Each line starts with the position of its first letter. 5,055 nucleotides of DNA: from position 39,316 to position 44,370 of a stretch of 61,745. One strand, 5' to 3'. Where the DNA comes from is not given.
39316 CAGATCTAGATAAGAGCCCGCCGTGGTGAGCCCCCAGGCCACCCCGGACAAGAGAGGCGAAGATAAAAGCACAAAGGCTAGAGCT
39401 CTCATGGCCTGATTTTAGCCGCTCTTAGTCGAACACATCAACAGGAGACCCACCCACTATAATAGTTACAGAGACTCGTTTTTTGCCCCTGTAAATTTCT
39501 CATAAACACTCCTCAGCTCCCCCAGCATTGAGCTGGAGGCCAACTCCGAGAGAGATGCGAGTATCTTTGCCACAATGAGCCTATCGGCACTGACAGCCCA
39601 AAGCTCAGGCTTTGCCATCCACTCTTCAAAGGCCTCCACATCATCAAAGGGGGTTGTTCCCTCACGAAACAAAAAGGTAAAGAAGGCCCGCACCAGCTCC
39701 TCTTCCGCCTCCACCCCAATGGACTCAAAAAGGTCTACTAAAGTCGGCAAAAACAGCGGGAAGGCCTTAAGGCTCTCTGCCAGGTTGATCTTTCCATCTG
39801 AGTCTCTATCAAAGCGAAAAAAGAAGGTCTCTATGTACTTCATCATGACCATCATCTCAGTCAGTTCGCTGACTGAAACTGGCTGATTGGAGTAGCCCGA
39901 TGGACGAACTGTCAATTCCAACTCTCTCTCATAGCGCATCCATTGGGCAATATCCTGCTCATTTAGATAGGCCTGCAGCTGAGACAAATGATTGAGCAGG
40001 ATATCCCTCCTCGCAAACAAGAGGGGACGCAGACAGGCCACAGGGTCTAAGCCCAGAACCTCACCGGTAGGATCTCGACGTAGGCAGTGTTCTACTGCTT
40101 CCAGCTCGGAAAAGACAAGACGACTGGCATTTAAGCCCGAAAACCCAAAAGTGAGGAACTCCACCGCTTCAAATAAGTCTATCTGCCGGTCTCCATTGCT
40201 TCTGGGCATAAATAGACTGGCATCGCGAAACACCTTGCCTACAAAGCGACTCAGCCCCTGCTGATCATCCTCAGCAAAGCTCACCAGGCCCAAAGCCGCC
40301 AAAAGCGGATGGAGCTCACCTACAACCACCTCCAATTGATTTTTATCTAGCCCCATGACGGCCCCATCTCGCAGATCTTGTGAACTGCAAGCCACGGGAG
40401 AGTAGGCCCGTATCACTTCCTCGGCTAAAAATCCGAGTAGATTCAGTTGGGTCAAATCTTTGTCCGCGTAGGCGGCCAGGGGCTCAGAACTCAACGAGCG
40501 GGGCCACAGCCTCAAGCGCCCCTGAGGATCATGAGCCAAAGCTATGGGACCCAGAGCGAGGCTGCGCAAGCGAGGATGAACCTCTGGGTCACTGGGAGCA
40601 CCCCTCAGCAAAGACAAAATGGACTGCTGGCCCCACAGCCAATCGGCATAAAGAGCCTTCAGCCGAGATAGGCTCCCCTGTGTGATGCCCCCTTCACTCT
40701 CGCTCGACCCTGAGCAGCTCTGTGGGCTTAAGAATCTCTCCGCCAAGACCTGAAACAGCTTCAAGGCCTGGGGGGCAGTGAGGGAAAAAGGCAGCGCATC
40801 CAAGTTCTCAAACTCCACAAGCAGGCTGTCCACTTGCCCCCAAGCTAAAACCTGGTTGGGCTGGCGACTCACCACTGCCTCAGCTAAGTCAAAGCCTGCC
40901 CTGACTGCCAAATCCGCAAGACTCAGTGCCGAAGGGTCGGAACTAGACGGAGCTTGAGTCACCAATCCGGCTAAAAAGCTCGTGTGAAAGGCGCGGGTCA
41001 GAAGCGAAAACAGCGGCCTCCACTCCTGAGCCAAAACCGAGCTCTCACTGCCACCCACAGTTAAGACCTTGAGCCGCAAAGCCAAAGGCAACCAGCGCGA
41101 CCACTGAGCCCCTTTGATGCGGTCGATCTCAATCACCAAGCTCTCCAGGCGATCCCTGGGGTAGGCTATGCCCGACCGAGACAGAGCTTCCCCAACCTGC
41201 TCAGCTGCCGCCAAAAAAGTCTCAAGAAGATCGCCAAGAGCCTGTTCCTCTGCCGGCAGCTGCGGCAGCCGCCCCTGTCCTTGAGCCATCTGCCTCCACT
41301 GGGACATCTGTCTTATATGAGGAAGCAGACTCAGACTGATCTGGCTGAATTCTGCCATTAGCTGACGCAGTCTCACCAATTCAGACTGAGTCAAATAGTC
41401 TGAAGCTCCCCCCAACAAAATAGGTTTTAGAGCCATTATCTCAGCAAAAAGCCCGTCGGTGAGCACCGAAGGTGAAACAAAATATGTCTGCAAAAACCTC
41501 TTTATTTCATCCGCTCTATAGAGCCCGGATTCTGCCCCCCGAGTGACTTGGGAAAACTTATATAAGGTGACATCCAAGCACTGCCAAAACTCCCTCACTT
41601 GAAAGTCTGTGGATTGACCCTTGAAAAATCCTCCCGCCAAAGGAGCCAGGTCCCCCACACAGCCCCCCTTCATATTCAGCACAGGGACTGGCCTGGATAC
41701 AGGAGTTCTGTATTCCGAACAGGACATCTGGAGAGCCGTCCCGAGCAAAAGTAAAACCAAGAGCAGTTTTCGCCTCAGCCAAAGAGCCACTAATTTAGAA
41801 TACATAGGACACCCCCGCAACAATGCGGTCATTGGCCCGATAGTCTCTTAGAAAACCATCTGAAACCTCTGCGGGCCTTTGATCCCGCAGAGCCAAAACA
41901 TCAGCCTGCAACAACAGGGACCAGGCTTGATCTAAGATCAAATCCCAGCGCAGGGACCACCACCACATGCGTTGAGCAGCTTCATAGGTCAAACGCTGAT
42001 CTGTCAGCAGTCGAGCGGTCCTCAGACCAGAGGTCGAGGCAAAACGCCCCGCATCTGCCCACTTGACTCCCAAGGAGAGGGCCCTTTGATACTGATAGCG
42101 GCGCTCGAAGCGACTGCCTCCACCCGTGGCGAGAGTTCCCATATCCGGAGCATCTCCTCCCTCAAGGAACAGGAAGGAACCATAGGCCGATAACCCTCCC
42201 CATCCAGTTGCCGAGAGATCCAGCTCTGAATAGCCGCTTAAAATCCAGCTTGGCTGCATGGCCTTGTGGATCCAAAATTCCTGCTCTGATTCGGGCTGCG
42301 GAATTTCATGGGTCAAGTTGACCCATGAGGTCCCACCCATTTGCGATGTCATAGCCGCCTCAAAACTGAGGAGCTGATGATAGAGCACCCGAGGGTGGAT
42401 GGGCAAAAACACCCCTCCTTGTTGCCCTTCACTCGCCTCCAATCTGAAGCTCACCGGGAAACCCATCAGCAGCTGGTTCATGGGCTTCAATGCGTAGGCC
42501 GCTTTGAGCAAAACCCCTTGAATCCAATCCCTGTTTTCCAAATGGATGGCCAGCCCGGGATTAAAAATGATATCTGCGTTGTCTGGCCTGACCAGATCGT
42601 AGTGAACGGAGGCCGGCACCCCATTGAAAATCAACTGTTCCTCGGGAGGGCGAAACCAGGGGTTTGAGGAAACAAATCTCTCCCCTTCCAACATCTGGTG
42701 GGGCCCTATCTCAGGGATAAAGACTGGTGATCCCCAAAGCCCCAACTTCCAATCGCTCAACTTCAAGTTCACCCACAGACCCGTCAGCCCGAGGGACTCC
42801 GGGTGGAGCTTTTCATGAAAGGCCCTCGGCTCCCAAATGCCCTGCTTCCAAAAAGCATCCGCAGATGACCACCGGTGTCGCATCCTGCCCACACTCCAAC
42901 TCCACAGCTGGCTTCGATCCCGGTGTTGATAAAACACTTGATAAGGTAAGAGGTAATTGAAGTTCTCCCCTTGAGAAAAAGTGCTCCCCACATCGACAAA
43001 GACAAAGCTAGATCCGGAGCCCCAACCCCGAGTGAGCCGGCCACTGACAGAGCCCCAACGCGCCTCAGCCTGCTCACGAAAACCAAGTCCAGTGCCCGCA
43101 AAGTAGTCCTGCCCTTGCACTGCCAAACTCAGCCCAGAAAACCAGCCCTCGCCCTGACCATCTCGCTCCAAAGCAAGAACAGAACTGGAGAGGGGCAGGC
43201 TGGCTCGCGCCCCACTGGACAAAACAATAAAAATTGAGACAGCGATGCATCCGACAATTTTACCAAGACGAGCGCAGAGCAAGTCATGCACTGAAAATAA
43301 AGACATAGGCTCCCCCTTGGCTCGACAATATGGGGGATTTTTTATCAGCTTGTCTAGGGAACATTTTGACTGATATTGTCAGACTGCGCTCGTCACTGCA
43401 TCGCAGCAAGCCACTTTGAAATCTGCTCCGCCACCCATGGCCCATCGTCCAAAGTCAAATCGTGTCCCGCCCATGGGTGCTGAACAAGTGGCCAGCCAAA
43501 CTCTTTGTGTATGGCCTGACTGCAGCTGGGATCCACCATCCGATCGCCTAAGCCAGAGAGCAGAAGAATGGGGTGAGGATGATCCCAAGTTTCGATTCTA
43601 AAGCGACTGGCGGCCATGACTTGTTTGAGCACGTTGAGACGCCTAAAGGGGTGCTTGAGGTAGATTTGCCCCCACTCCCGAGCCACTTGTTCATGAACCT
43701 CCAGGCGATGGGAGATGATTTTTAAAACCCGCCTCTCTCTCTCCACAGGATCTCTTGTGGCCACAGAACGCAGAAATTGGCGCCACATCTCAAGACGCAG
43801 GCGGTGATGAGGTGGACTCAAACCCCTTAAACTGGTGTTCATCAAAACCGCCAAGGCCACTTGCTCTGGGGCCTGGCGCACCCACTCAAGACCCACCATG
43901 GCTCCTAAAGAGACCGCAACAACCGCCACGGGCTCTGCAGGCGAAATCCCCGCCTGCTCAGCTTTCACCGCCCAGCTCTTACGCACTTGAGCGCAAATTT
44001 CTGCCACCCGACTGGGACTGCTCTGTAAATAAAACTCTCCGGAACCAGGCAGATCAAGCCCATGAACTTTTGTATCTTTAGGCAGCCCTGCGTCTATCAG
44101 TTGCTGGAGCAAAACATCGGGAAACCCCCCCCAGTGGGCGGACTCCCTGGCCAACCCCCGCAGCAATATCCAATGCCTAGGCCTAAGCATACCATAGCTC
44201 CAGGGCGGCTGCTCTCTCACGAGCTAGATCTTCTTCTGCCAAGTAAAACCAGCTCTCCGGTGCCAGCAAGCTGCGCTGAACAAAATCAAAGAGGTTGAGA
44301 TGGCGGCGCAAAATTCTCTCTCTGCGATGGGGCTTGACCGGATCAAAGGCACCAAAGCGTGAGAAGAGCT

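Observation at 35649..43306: Ancient tandem duplication of an uncharacterised two-gene module: beta-barrel-like OMP plus ~790-aa EF-hand lipoprotein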

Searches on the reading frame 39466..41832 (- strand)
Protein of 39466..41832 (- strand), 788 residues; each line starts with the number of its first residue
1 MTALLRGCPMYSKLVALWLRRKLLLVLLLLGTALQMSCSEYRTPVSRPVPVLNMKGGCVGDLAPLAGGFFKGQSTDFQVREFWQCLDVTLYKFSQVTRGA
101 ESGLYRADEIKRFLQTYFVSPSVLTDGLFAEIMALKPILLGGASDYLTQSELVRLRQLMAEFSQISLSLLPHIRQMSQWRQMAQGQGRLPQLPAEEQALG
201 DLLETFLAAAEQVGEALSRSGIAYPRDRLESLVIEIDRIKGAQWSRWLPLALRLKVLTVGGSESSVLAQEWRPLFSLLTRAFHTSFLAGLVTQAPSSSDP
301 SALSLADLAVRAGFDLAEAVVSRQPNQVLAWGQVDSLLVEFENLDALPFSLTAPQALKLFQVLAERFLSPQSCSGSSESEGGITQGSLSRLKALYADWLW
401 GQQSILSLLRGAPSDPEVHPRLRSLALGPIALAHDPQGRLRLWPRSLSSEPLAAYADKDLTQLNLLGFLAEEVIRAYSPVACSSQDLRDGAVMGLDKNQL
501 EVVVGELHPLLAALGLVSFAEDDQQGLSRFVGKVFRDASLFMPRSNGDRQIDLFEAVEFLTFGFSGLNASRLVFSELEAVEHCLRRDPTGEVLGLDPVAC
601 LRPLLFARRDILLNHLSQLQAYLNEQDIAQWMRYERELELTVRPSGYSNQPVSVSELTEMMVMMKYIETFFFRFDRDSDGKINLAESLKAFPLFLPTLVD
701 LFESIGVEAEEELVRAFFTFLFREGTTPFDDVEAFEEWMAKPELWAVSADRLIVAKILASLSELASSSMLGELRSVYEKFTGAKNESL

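Call 5: search_protein_families(library=pfam, proteins=[window:39466-41832:-], max_evalue=1)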
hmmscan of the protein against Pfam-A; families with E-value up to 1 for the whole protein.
window:39466-41832:- (788 aa): 5 families
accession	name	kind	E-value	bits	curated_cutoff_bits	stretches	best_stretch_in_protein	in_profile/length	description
PF13499.12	EF-hand_7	-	0.013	16.3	30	1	666-718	3-46/67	EF-hand domain pair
PF13405.12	EF-hand_6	-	0.061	13.5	25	1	668-686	3-21/30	EF-hand domain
PF00036.39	EF-hand_1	-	0.16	12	25.4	1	667-686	2-21/29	EF hand domain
PF12380.14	Peptidase_C62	-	0.16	11.5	19.2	1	67-140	44-112/284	Gill-associated viral 3C-like peptidase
PF13202.12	EF-hand_5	-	0.26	11.3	25.9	0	668-686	2-20/25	EF hand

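Call 6: search_protein_families(library=ncbifam, proteins=[window:39466-41832:-], max_evalue=1)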
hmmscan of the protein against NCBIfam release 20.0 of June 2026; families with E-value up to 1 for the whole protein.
window:39466-41832:- (788 aa): 0 families

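Call 9: find_homologous_proteins(query=window:39466-41832:-)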
Query window:39466-41832:- (788 aa): 1 proteins with E <= 0.001 among 8000 candidates.
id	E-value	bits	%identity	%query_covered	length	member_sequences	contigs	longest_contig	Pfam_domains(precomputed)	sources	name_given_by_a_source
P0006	0.0e+0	1732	100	100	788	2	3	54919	-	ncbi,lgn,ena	-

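Call 23: find_homologous_proteins(query=A2)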
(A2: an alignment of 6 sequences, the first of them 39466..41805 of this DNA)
Query A2 (6 sequences) (779 aa, profile of the alignment): 1 proteins with E <= 0.001 among 8000 candidates.
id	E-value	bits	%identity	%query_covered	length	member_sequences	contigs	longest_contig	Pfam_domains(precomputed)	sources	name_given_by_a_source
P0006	1.5e-281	955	100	100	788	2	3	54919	-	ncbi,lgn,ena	-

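Call 45: search_solved_structures(query=A3, max_evalue=10, show_alignments=2)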
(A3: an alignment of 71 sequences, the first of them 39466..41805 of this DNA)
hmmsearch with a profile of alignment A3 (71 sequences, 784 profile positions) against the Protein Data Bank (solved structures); distinct sequences matched with E-value up to 10: 186 (the best 60 are shown).
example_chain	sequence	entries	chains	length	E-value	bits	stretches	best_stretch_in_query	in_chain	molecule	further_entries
2na0_A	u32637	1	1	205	7.3e-06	27.5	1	660-692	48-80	Guanylyl cyclase-activating protein 1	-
2zrs_A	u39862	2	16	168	2.3e-05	25.9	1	649-702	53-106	Programmed cell death protein 6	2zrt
2zne_A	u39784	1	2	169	2.4e-05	25.8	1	649-702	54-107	Programmed cell death protein 6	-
5gqq_C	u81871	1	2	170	2.5e-05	25.8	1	649-702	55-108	Programmed cell death protein 6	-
2zn9_A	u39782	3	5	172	2.6e-05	25.7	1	649-702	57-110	Programmed cell death protein 6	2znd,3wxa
5jjg_A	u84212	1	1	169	3.2e-05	25.4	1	649-702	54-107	Pcalcium-binding protein ALG-2, rogrammed cell death protein 6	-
2zn8_A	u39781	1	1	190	4.3e-05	25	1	649-702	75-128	Programmed cell death protein 6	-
1hqv_A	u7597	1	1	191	5.9e-05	24.5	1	649-702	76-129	PROGRAMMED CELL DEATH PROTEIN 6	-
3aaj_A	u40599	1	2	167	6e-05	24.5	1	649-695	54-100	Programmed cell death protein 6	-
3aak_A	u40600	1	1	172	0.00015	23.2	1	649-692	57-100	Programmed cell death protein 6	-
1jba_A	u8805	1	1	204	0.00016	23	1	665-693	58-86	PROTEIN (GUANYLATE CYCLASE ACTIVATING PROTEIN 2)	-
1bjf_A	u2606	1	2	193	0.00027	22.3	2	666-692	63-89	NEUROCALCIN DELTA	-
5g4p_A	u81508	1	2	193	0.00053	21.3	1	666-692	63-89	Neuron-specific calcium-binding protein hippocalcin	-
5g58_A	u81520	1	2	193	0.00053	21.3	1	666-692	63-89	Neuron-specific calcium-binding protein hippocalcin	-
5m6c_A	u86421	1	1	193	0.00068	21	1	666-692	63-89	Neuron-specific calcium-binding protein hippocalcin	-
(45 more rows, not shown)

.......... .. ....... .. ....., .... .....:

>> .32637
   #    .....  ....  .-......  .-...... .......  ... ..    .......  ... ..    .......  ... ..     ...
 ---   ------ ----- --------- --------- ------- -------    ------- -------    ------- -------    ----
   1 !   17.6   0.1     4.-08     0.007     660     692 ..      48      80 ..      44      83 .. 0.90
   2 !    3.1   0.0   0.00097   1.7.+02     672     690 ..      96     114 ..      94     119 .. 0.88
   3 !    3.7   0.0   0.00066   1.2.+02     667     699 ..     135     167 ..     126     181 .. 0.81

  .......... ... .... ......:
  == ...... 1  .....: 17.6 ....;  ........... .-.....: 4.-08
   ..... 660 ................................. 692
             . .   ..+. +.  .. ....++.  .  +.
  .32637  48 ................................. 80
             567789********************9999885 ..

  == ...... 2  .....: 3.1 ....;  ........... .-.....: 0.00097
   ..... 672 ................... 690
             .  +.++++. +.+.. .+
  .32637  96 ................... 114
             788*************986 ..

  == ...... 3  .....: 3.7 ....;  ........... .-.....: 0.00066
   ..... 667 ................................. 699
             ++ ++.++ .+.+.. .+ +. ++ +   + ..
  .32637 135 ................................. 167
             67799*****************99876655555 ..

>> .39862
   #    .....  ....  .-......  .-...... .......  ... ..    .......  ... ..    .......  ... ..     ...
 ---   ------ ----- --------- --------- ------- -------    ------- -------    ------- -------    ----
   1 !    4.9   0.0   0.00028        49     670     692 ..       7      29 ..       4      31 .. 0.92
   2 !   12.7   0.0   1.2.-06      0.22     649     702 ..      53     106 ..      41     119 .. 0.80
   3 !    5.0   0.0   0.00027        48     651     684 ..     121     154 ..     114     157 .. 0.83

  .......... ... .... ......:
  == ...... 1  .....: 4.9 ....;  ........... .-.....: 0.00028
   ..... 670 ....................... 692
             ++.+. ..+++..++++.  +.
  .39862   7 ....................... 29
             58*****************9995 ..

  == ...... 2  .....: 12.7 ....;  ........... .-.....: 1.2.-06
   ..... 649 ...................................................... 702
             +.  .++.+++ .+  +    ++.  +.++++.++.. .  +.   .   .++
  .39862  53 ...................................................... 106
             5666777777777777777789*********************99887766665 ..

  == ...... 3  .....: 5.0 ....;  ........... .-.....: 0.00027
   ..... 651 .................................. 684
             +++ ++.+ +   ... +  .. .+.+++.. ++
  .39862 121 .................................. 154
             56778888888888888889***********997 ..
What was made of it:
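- The family profile hits EF-hand proteins in the PDB at E 7e-6 (call 45).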

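Call 63: predict_structure(alignment_id=A4)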
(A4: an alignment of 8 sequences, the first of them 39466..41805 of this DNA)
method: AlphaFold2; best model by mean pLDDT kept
length: 779 residues; sequences in the alignment: 8
mean_pLDDT: 49.4   pTM: 0.42
mean pLDDT of the five models: 49.4, 49.2, 48.9, 47.1, 44.7
residues with pLDDT >= 90: 0; 70-90: 185; 50-70: 116; < 50: 478
segments of 3 or more residues with pLDDT < 50: 1-3, 21-44, 46-48, 286-289, 316-488, 498-508, 523-779
pLDDT, mean of each block of 10 residues (from residue 1): 62 68 39 33 49 69 82 81 70 73 76 75 83 82 84 85 82 66 63 83 81 79 76 63 68 77 79 73 55 61 61 50 45 39 34 35 25 29 32 28 30 32 29 28 30 37 38 26 40 50 43 55 44 35 36 30 30 38 37 32 28 30 32 31 33 33 31 35 36 40 42 37 42 38 38 36 39 34
secondary structure, 60 per line:
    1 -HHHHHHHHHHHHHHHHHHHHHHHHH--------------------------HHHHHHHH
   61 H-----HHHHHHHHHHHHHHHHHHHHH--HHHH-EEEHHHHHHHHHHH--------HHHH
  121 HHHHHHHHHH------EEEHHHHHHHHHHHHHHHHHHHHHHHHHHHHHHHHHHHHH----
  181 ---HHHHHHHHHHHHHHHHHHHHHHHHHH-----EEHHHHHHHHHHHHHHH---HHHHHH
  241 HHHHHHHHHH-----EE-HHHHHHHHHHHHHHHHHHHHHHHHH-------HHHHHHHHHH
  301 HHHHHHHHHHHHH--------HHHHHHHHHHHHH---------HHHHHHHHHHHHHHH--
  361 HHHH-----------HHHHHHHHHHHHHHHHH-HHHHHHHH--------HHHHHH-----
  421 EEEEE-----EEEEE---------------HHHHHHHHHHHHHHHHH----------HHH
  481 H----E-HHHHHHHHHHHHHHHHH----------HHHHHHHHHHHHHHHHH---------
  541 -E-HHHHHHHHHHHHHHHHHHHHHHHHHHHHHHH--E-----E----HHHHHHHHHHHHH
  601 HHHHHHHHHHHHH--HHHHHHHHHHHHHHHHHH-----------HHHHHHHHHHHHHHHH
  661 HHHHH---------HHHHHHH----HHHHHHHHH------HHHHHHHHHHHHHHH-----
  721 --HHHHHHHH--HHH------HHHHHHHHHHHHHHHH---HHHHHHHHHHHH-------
elements in order (helices of 4 or more, strands of 3 or more residues): H2-26 H53-61 H67-87 H90-93 E95-97 H98-108 H117-130 E137-139 H140-176 H184-209 H217-231 H235-250 H259-283 H291-313 H322-334 H344-358 H361-364 H376-392 H394-401 H410-415 E421-425 E431-435 H451-467 H478-481 H488-504 H515-531 H544-574 H588-613 H616-633 H645-665 H675-681 H686-694 H701-715 H723-730 H742-757 H761-772
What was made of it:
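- On Slam / T11SS: The lipoprotein model is all-alpha (call 63).
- The model is all-alpha (call 63).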

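Call 66: fold_search(model_id=the predicted structure, library=pdb)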
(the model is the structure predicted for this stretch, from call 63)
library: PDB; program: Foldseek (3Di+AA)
matches with E <= 10: 251; with E <= 0.001: 0
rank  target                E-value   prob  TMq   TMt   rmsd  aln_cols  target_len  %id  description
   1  8tj5_0                2.1e-01  0.12  0.12  0.09  32.5       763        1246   11  Inner spoke ring of the yeast NPC (released 2023-10-11)
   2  6xr1                  3.1e-01  0.09  0.09  0.12  26.8       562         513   13  Computationally designed right-handed alpha/alpha single-chain toroid with 9 repeats (released 2021-07-14)
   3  9y6s_9b               3.1e-01  0.06  0.07  0.05  49.3       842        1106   12  96-nm repeat of the Leishmania tarentolae doublet microtubule (released 2025-12-17)
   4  9hny_F3               3.7e-01  0.21  0.13  0.12  24.2       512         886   12  Mitoribosomal small subunit in complex with Mettl15 and Mettl17 (released 2025-03-26)
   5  8sex_A                4.6e-01  0.04  0.07  0.08  30.0       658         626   12  Cryo-EM Structure of RyR1 + AMP (Local Refinement of TMD) (released 2023-05-24)
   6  9qe1_E                5.2e-01  0.14  0.09  0.16  32.7       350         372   12  Neobacillus vireti Wadjet-II JetABC monomer (released 2025-06-25)
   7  5ysu_C                5.7e-01  0.10  0.12  0.10  23.5       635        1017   13  Plumbagin in complex with CRM1-RanM189D-RanBP1 (released 2018-11-21)
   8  6z16_A                5.7e-01  0.06  0.09  0.08  27.7       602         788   11  Structure of the Mrp antiporter complex (released 2020-08-12)
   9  6u1s_A                6.0e-01  0.14  0.10  0.20  24.2       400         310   12  Cryo-EM structure of a de novo designed 16-helix transmembrane nanopore, TMHC8_R. (released 2020-08-19)
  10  7n6g_1H               7.8e-01  0.08  0.11  0.11  24.5       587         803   15  C1 of central pair (released 2022-05-18)
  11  8cdj_D                7.8e-01  0.08  0.13  0.13  25.7       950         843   11  CAND1 b-hairpin++-SCF-SKP2 CAND1 rolling SCF engaged (released 2023-04-19)
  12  4cqo_A                9.3e-01  0.07  0.11  0.14  19.7       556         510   11  Structure of the human CNOT1 superfamily homology domain in complex with a Nanos1 peptide (released 2014-04-23)
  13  8e6r_A                1.0e+00  0.06  0.11  0.08  29.6       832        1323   13  Human TRPM2 ion channel in 1 mM dADPR (released 2024-08-14)
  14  4wis_A                1.0e+00  0.04  0.08  0.10  34.5       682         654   11  Crystal structure of the lipid scramblase nhTMEM16 in crystal form 1 (released 2014-11-12)
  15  5h11                  1.1e+00  0.06  0.11  0.15  21.6       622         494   10  Crystal structure of Zebrafish Sec10 (released 2017-02-01)
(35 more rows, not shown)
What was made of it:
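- Tried and rejected: The 8-sequence model is poor (pLDDT 49) and its fold search is uninformative (calls 63, 66).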

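Call 76: search_protein_families(library=padloc, proteins=[window:39466-41832:-], max_evalue=0.01)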
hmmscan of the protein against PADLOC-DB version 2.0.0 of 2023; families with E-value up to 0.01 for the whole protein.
window:39466-41832:- (788 aa): 0 families

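Call 84: search_protein_families(library=pfam, alignment_id=A6, max_evalue=0.01)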
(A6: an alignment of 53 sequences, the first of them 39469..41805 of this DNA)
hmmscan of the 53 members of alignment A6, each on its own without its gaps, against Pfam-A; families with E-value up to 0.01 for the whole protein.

A. member 1, window:39469-41805:- (779 aa): 0 families

B. families by the number of members that match (of 53 scanned): 8 families
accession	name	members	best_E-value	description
PF13405.12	EF-hand_6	19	0.00015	EF-hand domain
PF13499.12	EF-hand_7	16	0.00012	EF-hand domain pair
PF00036.39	EF-hand_1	14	6.9e-05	EF hand domain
PF13202.12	EF-hand_5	8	0.00022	EF hand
PF21747.2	YpoC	1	0.00057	YpoC-like protein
PF03592.21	Terminase_2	1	0.0027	Terminase small subunit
PF14788.12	EF-hand_10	1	0.0032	EF hand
PF00404.24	Dockerin_1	1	0.0075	Dockerin type I domain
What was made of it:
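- On SusC/SusD: Pfam scans of 53 lipoproteins found only EF-hand families (call 84).
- EF-hand families are the only recurrent Pfam hit, in up to 19 of 53 members (call 84).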

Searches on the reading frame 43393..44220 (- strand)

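Call 40: search_protein_families(library=pfam, proteins=[window:43393-44220:-], max_evalue=0.1)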
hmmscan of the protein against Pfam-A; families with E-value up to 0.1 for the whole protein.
window:43393-44220:- (275 aa): 6 families
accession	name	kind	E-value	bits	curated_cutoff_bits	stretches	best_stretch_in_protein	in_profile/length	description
PF12146.15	Hydrolase_4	-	5.1e-09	36.2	27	1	48-242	30-218/239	Serine aminopeptidase, S33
PF12697.13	Abhydrolase_6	-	1e-07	33.3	26.3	1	19-265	3-216/217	Alpha/beta hydrolase family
PF00561.26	Abhydrolase_1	-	1.2e-07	32.1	25.8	1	45-189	22-152/245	alpha/beta hydrolase fold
PF06821.19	Ser_hydrolase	-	0.0019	18.5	22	1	78-127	37-88/172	Serine hydrolase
PF08386.16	Abhydrolase_4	-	0.0066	17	21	0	207-271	27-91/103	TAP-like protein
PF08572.15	PRP3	-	0.016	15.2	31.4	0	135-178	169-212/220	pre-mRNA processing factor 3 domain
